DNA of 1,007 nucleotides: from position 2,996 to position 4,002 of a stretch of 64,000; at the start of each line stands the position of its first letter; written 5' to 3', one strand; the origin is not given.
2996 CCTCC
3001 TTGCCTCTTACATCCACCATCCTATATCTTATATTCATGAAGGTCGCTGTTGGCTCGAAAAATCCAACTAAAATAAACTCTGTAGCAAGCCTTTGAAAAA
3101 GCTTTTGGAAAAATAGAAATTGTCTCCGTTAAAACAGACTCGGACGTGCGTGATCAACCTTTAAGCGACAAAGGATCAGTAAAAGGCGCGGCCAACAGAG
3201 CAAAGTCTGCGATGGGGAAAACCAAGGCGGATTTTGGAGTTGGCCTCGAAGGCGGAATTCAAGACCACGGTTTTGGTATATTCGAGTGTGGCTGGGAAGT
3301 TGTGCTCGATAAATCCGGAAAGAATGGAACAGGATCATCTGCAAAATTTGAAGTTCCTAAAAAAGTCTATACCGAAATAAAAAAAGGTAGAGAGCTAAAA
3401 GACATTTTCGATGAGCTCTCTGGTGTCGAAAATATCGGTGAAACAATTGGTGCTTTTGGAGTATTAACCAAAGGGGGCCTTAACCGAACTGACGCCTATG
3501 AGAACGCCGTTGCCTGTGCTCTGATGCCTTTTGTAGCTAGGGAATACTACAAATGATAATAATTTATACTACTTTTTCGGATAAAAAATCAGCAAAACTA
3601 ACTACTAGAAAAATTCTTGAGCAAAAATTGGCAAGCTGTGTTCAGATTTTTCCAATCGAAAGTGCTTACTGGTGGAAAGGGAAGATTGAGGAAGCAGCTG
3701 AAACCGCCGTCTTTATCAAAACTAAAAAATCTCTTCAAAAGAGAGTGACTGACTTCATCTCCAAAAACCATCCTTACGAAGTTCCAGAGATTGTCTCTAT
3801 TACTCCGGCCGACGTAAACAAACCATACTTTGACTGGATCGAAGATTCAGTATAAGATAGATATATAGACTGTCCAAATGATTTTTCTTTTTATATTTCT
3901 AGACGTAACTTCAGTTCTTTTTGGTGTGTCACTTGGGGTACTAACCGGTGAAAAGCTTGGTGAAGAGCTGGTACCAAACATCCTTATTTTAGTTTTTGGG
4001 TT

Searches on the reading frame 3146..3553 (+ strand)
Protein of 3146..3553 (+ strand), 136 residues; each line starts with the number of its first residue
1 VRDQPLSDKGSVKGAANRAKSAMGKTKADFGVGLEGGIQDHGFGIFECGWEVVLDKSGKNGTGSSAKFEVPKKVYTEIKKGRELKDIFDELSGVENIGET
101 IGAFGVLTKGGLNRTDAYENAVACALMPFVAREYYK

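Call 54: search_protein_families(library=pfam, proteins=[window:3146-3553:+], max_evalue=0.001)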
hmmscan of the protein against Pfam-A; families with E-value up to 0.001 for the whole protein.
window:3146-3553:+ (136 aa): 1 family
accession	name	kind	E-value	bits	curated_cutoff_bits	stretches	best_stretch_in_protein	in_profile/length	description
PF01931.24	NTPase_I-T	-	1.6e-41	142.3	25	1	2-130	34-162/162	Protein of unknown function DUF84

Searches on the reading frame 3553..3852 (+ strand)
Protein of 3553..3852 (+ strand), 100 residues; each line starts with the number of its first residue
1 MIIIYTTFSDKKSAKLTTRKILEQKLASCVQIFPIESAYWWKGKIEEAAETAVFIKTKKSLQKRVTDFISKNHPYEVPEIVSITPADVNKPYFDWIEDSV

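Call 54: search_protein_families(library=pfam, proteins=[window:3553-3852:+], max_evalue=0.001)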
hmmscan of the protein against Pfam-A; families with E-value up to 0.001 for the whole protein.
window:3553-3852:+ (100 aa): 1 family
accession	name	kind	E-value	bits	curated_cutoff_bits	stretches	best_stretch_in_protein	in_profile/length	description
PF03091.20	CutA1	-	4.7e-34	116.6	22.4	1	2-98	1-98/99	CutA1 divalent ion tolerance protein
